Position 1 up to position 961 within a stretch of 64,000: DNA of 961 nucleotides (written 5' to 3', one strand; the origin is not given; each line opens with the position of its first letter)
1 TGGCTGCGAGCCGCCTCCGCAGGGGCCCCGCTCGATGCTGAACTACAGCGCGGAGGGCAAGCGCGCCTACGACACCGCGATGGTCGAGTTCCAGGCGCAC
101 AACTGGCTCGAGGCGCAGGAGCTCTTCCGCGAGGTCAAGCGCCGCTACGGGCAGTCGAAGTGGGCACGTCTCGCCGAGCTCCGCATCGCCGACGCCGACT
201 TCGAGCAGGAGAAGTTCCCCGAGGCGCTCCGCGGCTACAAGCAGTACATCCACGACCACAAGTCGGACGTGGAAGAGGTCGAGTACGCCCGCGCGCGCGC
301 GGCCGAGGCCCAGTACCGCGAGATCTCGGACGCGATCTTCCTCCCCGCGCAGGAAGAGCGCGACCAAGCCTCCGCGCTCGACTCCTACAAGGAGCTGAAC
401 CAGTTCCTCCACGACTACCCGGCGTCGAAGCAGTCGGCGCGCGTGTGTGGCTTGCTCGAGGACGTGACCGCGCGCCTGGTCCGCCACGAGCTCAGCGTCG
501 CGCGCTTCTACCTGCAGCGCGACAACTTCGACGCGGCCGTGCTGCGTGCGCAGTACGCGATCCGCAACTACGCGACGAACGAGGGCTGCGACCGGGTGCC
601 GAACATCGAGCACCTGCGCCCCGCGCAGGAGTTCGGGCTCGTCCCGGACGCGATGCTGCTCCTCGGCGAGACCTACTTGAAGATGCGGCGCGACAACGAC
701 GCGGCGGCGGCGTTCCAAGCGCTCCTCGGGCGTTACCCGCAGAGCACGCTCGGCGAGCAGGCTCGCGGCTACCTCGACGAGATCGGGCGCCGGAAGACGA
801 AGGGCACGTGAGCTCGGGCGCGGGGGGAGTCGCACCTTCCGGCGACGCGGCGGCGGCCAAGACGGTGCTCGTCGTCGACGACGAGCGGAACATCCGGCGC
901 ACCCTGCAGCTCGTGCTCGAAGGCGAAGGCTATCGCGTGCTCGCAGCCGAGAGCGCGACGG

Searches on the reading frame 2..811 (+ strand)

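Call 72: search_protein_families(library=pfam, proteins=[window:2-811:+], max_evalue=0.0001)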
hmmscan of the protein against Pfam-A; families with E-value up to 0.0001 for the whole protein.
window:2-811:+ (269 aa): 4 families
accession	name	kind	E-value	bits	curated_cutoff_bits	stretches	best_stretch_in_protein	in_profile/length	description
PF13525.12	YfiO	-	1.8e-27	96.9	25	1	20-194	6-175/203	Outer membrane lipoprotein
PF13174.12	TPR_6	-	1.1e-08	35.5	26.3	1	216-248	1-33/33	Tetratricopeptide repeat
PF13512.12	TPR_18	-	2.9e-08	34.4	21.9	1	21-146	12-139/145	Tetratricopeptide repeat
PF14559.12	TPR_19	-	1.1e-06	29.3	25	0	215-248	25-58/68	Tetratricopeptide repeat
